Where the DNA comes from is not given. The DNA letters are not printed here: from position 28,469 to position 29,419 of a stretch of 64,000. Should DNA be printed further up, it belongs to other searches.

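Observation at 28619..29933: Tandem paralogous Cys-rich (DUF2148-like, ferredoxin-domain) proteins embedded in a beta-oxidation-type cluster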

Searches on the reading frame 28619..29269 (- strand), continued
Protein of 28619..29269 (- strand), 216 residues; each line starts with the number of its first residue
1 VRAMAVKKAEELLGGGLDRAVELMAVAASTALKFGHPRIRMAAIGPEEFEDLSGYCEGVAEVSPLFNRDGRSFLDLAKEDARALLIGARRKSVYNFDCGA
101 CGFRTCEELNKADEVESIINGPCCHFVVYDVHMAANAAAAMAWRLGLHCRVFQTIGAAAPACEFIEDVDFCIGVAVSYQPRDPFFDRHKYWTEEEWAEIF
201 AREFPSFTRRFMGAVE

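Call 68: search_protein_families(library=pfam, proteins=[L118:12333-13565:+, L134:7009-8373:+, L098:7907-9160:+, L165:4200-4691:+, L145:5349-6164:+, L151:13124-13564:+, L136:2344-4323:+, L152:6217-7440:+, L106:6530-8110:+, L152:4873-6210:+], max_evalue=0.0001)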
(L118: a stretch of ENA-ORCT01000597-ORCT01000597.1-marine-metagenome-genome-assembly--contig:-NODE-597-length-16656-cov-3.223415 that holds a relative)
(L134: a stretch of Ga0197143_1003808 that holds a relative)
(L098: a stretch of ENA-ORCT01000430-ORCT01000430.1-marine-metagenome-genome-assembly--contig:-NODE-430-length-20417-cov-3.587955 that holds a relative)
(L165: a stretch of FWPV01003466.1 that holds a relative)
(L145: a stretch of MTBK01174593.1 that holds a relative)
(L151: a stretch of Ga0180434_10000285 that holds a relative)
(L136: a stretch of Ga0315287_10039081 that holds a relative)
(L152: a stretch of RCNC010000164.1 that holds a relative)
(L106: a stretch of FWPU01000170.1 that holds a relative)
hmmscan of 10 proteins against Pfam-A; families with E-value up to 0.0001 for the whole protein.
L118:12333-13565:+ (411 aa): 5 families
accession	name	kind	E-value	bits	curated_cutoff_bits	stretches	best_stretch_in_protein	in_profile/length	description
PF22691.2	Thiolase_C_1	-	8.7e-35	120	28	1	286-397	24-134/144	Thiolase C-terminal domain-like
PF00108.29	Thiolase_N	-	5.5e-16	59.2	26.4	1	6-218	3-201/260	Thiolase, N-terminal domain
PF08545.16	ACP_syn_III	-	1.9e-07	31.3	24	0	82-117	3-38/80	3-Oxoacyl-[acyl-carrier-protein (ACP)] synthase III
PF02803.24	Thiolase_C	-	2e-06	27.9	27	1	288-379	30-103/123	Thiolase, C-terminal domain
PF00109.32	ketoacyl-synt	-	3.4e-06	27.3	20.8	1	78-130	166-218/252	Beta-ketoacyl synthase, N-terminal domain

L134:7009-8373:+ (455 aa): 2 families
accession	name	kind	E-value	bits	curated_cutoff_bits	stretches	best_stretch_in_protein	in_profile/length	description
PF14535.12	AMP-binding_C_2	-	6.7e-14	52.4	25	1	359-449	1-90/96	AMP-binding enzyme C-terminal domain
PF00501.34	AMP-binding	-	5.6e-08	32.4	29.9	1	95-309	158-373/384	AMP-binding enzyme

L098:7907-9160:+ (418 aa): 4 families
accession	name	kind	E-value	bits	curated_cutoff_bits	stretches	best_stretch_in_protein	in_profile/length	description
PF00441.29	Acyl-CoA_dh_1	-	2.6e-32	112.5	22.4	1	280-410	16-145/150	Acyl-CoA dehydrogenase, C-terminal domain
PF08028.16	Acyl-CoA_dh_2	-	2.5e-15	57.4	22.7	1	281-395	2-125/134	Acyl-CoA dehydrogenase, C-terminal domain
PF02771.21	Acyl-CoA_dh_N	-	6.8e-13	49.4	22.9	1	13-105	1-84/113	Acyl-CoA dehydrogenase, N-terminal domain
PF02770.24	Acyl-CoA_dh_M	-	1.5e-12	48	33.3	1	140-252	1-96/97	Acyl-CoA dehydrogenase, middle domain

L165:4200-4691:+ (164 aa): 1 family
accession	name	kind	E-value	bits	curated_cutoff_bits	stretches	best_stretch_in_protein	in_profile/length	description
PF02036.22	SCP2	-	1.8e-05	25.4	21.3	1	42-134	2-87/101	SCP-2 sterol transfer family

L145:5349-6164:+ (272 aa): 3 families
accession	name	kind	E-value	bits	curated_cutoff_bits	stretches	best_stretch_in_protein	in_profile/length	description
PF00106.31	adh_short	-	1.3e-39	136.1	26.6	1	21-209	2-192/195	short chain dehydrogenase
PF13561.12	adh_short_C2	-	2.3e-29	103.1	27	1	26-229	1-207/236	Enoyl-(Acyl carrier protein) reductase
PF08659.16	KR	-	1.2e-06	29.1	22.6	1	23-173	4-156/180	KR domain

L151:13124-13564:+ (147 aa): 2 families
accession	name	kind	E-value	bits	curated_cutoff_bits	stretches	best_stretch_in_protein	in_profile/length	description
PF01796.24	OB_ChsH2_C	-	3.3e-15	56.2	27.1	1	63-124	2-63/65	ChsH2, C-terminal OB-fold domain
PF12172.15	zf-ChsH2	-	1.1e-10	41.5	23.2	1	27-59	4-36/37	ChsH2, rubredoxin-like zinc ribbon domain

L136:2344-4323:+ (660 aa): 9 families
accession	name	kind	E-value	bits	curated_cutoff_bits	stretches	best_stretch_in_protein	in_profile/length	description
PF00724.26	Oxidored_FMN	-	4e-65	220.8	27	1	7-337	2-341/342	NADH:flavin oxidoreductase / NADH oxidase family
PF07992.20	Pyr_redox_2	-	1.9e-13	51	26.1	1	383-631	2-251/291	Pyridine nucleotide-disulphide oxidoreductase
PF00070.33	Pyr_redox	-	5.3e-06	27.3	22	0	383-460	1-67/82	Pyridine nucleotide-disulphide oxidoreductase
PF13450.12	NAD_binding_8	-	7.1e-06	26.7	21.9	0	386-420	1-35/68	NAD(P)-binding Rossmann-like domain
PF01266.30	DAO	-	1.1e-05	25.6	27.9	0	383-419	1-38/353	FAD dependent oxidoreductase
PF22620.2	OYE-like_second_a-b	-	2.7e-05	24.7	25.5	1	502-572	2-70/128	OYE-like second alpha/beta domain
PF12831.13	FAD_oxidored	-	3.8e-05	23.6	27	1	384-419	2-37/416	FAD dependent oxidoreductase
PF03486.20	HI0933_like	-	4.1e-05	23.6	50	0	383-422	2-41/244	HI0933-like protein Rossmann domain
PF00890.30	FAD_binding_2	-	5.8e-05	22.9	20.4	0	384-420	2-38/414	FAD binding domain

L152:6217-7440:+ (408 aa): 2 families
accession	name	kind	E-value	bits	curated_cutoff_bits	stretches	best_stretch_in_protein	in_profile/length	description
PF02754.22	CCG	-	1.2e-34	118.7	20.6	2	296-384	1-84/85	Cysteine-rich domain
PF13183.11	Fer4_8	-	2.8e-07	31.4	27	1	23-100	4-64/68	4Fe-4S dicluster domain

L106:6530-8110:+ (527 aa): 1 family
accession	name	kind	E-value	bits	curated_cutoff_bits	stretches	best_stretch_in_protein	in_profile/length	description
PF01565.28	FAD_binding_4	-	1.7e-23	83.3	26.4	1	61-204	1-138/139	FAD binding domain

L152:4873-6210:+ (446 aa): 1 family
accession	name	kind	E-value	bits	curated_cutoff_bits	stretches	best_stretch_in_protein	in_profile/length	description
PF01565.28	FAD_binding_4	-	4.6e-16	59.2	26.4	1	44-172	4-136/139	FAD binding domain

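Call 72: find_homologous_proteins(query=L092:1240-1857:+, max_evalue=0.00001)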
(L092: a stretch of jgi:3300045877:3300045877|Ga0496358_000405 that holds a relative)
Query L092:1240-1857:+ (206 aa): 7541 proteins with E <= 0.00001 among 8000 candidates; the best 120 are listed.
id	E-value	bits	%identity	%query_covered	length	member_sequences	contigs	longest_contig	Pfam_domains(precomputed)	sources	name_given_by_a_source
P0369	1.5e-120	418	96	97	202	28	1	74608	PF00881.30,PF14512.12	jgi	jgi:SagB-type dehydrogenase family enzyme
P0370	4.5e-117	407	93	97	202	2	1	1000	PF00881.30,PF14512.12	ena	-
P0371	6.1e-114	397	93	97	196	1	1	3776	PF00881.30,PF14512.12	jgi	jgi:SagB-type dehydrogenase family enzyme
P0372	1.4e-112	392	91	97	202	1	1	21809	PF00881.30,PF14512.12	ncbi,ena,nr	ncbi:MAG: SagB/ThcOx family dehydrogenase [Thaumarchaeota archaeon]|nr:SagB/ThcOx family dehydrogena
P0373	2.6e-112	391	91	97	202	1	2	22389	PF00881.30,PF14512.12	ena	-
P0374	2.8e-112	391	91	97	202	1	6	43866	PF00881.30,PF14512.12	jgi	jgi:SagB-type dehydrogenase family enzyme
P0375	4.7e-112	391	90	97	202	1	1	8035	PF00881.30,PF14512.12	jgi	-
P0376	5.3e-112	390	90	97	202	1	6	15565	PF00881.30,PF14512.12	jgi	jgi:SagB-type dehydrogenase family enzyme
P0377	1.4e-111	389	90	97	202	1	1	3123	PF00881.30,PF14512.12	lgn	-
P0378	2.1e-111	389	90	97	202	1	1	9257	PF00881.30,PF14512.12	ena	-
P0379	2.3e-111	388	90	97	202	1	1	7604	PF00881.30,PF14512.12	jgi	jgi:SagB-type dehydrogenase family enzyme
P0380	2.8e-111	388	90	97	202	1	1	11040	PF00881.30,PF14512.12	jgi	jgi:SagB-type dehydrogenase family enzyme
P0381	3.0e-111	388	90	97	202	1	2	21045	PF00881.30,PF14512.12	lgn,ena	-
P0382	4.2e-111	388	90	97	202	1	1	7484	PF00881.30,PF14512.12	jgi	jgi:SagB-type dehydrogenase family enzyme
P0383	6.0e-111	387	90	97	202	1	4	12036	PF00881.30,PF14512.12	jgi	-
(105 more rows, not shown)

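Call 77: search_protein_families(library=pfam, proteins=[L063:14018-14986:+, L027:8116-8745:+, L068:13769-14383:+, L008:13922-14620:+, L006:15786-16154:+, L168:12410-13420:+, L158:17358-18122:+, L153:1497-2390:+, L160:17833-19116:+, L117:1633-3141:+], max_evalue=0.001)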
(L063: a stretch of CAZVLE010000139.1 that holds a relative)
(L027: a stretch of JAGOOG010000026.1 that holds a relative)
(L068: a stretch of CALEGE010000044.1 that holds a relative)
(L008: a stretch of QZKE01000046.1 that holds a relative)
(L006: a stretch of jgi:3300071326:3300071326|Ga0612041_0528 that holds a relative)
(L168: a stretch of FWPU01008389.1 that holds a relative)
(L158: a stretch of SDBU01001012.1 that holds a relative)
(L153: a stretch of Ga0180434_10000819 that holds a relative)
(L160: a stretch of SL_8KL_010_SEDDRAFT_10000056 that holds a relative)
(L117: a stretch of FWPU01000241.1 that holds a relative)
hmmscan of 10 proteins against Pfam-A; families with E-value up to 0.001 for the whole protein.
L063:14018-14986:+ (323 aa): 6 families
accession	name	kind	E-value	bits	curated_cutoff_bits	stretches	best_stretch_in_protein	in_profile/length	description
PF01370.27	Epimerase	-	8.7e-27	94.5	20.9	1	5-224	2-230/240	NAD dependent epimerase/dehydratase family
PF01073.25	3Beta_HSD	-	9.5e-19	67.9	22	1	6-184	2-191/280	3-beta hydroxysteroid dehydrogenase/isomerase family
PF07993.18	NAD_binding_4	-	4e-11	43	20.1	1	66-184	87-217/258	Male sterility protein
PF16363.11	GDP_Man_Dehyd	-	7.9e-10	39.1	27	1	7-160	3-170/332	GDP-mannose 4,6 dehydratase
PF04321.23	RmlD_sub_bind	-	2.8e-08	33.6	27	1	4-242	3-225/287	RmlD substrate binding domain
PF02719.21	Polysacc_synt_2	-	4.8e-05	23.1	20.2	1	4-116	1-129/293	Polysaccharide biosynthesis protein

L027:8116-8745:+ (210 aa): 4 families
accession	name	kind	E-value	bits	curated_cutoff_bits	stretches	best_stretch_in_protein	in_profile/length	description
PF00440.29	TetR_N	-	1.9e-16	60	24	1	15-61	1-47/47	Bacterial regulatory proteins, tetR family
PF13977.11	TetR_C_6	-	3.5e-09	37.3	27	1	109-196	27-114/115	BetI-type transcriptional repressor, C-terminal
PF16925.10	TetR_C_13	-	2e-05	25.4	27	1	91-186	11-107/109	Tetracyclin repressor-like, C-terminal domain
PF17932.6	TetR_C_24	-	0.00046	20.9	26.4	0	133-188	52-106/114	Tetracyclin repressor-like, C-terminal domain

L068:13769-14383:+ (205 aa): 0 families

L008:13922-14620:+ (233 aa): 0 families

L006:15786-16154:+ (123 aa): 0 families

L168:12410-13420:+ (337 aa): 2 families
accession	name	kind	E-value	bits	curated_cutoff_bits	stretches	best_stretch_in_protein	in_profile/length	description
PF00766.25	ETF_alpha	-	1.3e-35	121.7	27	1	205-285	1-81/81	Electron transfer flavoprotein FAD-binding domain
PF01012.27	ETF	-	1.5e-27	97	26.7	1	6-180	2-176/181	Electron transfer flavoprotein domain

L158:17358-18122:+ (255 aa): 2 families
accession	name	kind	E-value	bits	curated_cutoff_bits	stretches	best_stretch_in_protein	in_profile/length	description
PF00378.25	ECH_1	-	1.6e-61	208.2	27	1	13-254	3-250/251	Enoyl-CoA hydratase/isomerase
PF16113.10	ECH_2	-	3.1e-29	103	27.2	1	17-189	2-183/335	Enoyl-CoA hydratase/isomerase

L153:1497-2390:+ (298 aa): 1 family
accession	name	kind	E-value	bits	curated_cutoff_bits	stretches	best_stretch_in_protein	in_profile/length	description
PF01012.27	ETF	-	4.7e-30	105.2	26.7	1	35-206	8-172/181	Electron transfer flavoprotein domain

L160:17833-19116:+ (428 aa): 2 families
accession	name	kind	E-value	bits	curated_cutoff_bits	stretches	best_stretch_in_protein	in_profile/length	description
PF09825.15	BPL_N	-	1e-08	34.9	24.2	1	62-109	49-96/283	Biotin-protein ligase, N terminal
PF07685.20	GATase_3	-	0.00074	19.6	27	0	39-106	16-86/196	CobB/CobQ-like glutamine amidotransferase domain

L117:1633-3141:+ (503 aa): 1 family
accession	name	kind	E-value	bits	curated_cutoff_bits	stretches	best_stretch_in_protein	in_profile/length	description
PF02730.20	AFOR_N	-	4.7e-43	147.7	29.8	1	11-202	1-198/199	Aldehyde ferredoxin oxidoreductase, N-terminal domain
